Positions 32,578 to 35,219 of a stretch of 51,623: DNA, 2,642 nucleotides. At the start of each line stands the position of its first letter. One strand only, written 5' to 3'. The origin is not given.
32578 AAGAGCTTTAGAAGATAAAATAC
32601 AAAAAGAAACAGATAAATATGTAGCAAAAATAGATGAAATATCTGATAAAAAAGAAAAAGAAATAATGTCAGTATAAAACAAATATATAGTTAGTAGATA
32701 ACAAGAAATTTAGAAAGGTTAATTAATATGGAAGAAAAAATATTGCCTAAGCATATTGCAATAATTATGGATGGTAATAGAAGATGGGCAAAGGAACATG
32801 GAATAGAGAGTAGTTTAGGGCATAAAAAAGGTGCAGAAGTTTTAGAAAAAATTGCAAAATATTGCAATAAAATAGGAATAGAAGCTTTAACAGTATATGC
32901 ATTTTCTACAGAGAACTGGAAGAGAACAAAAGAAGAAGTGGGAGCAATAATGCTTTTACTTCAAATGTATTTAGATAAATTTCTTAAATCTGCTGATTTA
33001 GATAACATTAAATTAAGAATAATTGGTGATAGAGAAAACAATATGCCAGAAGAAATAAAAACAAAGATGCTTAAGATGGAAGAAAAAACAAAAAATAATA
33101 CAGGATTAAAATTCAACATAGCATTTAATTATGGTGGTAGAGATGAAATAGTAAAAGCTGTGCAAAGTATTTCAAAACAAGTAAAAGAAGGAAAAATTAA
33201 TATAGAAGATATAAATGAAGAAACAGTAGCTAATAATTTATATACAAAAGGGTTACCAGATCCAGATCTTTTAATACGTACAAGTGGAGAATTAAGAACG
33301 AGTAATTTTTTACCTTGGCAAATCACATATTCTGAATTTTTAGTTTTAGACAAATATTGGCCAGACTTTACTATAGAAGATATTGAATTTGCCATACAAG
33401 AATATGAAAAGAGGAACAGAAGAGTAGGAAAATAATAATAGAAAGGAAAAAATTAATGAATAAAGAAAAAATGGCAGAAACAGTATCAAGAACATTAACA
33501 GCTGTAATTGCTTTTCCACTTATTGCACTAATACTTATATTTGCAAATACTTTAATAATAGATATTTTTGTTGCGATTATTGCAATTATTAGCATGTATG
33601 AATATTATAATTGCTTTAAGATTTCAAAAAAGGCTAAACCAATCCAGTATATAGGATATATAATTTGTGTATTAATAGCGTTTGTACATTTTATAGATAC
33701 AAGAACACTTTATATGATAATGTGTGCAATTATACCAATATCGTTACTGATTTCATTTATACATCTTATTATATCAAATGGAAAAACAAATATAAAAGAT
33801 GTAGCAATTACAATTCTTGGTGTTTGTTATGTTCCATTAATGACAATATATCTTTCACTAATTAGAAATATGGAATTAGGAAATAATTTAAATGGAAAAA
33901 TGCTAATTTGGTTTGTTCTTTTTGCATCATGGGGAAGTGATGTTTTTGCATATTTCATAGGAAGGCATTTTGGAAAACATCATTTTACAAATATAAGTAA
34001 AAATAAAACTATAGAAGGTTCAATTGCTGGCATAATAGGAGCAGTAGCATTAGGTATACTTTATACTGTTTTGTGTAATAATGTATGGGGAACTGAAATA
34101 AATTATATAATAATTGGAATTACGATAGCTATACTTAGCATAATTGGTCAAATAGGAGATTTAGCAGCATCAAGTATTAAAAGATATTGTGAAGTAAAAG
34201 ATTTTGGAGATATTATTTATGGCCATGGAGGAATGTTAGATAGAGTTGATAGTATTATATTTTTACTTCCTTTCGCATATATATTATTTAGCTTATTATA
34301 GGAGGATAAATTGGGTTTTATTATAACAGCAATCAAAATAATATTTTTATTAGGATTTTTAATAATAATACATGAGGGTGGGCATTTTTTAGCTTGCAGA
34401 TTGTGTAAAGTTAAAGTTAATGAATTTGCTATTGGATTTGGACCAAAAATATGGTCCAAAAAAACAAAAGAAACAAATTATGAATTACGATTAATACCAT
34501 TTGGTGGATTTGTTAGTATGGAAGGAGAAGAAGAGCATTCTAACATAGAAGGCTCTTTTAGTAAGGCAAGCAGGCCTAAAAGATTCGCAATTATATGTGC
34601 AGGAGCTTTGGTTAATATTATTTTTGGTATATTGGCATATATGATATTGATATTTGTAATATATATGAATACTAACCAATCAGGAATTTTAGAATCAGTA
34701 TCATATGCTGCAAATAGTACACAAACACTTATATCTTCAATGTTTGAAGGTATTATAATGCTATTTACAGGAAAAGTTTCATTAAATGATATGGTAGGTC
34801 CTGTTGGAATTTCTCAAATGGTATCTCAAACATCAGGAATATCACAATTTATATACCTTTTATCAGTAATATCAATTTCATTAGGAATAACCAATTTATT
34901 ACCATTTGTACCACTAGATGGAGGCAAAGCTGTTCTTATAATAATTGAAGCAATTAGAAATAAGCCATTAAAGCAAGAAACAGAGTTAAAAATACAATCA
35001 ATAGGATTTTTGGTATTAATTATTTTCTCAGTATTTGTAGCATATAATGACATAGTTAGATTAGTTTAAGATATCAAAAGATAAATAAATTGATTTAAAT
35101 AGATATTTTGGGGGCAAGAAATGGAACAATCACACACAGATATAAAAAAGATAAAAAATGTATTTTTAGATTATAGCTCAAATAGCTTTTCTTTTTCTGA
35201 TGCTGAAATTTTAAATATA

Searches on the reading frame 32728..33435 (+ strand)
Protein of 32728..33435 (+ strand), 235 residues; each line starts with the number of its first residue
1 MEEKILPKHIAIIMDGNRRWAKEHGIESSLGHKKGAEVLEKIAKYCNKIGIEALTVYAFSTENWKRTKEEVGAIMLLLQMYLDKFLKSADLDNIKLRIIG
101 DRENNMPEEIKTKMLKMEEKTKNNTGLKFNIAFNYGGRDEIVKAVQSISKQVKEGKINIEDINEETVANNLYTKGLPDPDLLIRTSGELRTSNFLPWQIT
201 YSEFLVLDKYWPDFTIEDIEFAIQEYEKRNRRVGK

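Call 14: search_protein_families(library=pfam, proteins=[window:32728-33435:+], max_evalue=0.00001)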
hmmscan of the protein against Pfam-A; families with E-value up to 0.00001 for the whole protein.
window:32728-33435:+ (235 aa): 1 family
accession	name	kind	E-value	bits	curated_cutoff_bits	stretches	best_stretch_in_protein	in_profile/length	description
PF01255.24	Prenyltransf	-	4e-83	278.7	27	1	13-234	1-219/219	Putative undecaprenyl diphosphate synthase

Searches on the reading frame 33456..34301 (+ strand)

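Call 14: search_protein_families(library=pfam, proteins=[window:33456-34301:+], max_evalue=0.00001)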
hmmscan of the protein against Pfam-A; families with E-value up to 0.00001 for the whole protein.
window:33456-34301:+ (281 aa): 1 family
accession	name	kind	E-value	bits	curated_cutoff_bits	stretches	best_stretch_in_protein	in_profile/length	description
PF01148.25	CTP_transf_1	-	5.6e-51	174.3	24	1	11-280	2-263/264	Cytidylyltransferase family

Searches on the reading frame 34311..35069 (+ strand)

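Call 14: search_protein_families(library=pfam, proteins=[window:34311-35069:+], max_evalue=0.00001)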
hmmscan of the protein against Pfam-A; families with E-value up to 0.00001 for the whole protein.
window:34311-35069:+ (252 aa): 1 family
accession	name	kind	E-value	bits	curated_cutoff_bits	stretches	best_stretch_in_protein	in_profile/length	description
PF02163.28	Peptidase_M50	-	1.5e-62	211.3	27.2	1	10-238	2-220/221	Peptidase family M50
